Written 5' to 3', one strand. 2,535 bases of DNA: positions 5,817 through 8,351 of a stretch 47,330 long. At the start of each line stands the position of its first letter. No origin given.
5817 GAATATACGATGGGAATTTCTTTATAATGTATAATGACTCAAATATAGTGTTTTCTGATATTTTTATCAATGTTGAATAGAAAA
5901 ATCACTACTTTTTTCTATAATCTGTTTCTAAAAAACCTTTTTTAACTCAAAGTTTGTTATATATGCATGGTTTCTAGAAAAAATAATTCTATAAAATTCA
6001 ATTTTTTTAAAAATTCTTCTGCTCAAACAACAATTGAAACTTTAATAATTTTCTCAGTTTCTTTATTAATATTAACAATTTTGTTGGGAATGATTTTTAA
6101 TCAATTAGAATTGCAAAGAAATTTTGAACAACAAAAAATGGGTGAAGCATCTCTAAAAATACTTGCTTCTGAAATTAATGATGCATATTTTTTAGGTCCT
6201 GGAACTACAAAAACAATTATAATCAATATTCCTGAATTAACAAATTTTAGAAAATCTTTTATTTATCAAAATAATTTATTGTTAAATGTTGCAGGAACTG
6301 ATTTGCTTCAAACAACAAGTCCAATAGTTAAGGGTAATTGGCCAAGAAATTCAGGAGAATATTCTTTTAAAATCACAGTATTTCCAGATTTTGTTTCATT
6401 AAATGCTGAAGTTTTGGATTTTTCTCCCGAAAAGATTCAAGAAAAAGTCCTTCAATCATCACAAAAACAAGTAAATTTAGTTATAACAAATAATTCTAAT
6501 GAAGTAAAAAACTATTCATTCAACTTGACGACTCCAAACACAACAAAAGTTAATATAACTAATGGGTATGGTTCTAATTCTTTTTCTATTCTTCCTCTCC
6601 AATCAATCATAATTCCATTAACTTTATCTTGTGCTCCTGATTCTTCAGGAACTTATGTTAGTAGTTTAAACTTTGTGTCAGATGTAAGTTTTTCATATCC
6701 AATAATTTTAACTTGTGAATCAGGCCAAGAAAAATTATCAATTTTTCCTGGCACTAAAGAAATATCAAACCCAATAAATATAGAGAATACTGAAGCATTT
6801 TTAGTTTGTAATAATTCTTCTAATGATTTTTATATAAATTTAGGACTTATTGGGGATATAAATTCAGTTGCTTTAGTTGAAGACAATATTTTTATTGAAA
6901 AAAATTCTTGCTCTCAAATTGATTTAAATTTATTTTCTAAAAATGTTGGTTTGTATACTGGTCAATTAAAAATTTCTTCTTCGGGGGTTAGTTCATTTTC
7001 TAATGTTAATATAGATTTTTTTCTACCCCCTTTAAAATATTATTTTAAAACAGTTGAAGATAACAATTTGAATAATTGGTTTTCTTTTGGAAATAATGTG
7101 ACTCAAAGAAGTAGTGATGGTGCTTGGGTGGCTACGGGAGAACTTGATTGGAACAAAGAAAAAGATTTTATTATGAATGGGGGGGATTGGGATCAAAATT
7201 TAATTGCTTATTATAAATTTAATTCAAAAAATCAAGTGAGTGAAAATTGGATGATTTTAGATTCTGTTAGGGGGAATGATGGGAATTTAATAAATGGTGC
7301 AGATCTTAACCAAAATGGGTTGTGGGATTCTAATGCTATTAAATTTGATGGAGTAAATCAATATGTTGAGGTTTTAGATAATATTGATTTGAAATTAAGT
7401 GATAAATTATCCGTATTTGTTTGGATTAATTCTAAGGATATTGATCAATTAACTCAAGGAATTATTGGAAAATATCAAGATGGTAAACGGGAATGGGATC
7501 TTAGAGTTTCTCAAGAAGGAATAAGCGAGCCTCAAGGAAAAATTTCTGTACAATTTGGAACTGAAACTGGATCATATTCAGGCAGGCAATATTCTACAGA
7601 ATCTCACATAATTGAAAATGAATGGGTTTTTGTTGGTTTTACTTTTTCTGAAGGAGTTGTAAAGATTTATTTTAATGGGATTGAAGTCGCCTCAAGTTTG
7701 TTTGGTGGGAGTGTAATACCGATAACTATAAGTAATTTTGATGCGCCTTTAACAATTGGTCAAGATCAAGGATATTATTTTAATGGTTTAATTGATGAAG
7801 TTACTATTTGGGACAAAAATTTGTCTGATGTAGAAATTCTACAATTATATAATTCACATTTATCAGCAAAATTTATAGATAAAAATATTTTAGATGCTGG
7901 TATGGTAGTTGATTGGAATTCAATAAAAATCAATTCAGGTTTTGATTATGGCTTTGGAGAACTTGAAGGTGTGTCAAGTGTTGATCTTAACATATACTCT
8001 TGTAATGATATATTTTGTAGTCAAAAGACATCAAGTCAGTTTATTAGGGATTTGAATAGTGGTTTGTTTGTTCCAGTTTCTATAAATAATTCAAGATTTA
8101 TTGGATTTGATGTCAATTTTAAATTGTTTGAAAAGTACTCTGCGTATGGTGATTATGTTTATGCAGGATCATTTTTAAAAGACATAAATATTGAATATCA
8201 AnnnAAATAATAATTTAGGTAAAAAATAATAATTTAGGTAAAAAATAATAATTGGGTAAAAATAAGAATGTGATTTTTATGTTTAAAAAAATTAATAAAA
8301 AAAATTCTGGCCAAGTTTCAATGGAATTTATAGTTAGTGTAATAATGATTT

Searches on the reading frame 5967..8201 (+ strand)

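Call 59: search_protein_families(library=pfam, proteins=[window:5967-8201:+], max_evalue=0.00001)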
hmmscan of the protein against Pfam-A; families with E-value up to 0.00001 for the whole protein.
window:5967-8201:+ (745 aa): 1 family
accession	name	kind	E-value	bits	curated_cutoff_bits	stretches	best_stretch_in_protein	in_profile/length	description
PF13385.13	Laminin_G_3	-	6.6e-23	82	27.6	1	461-624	1-150/151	Concanavalin A-like lectin/glucanases superfamily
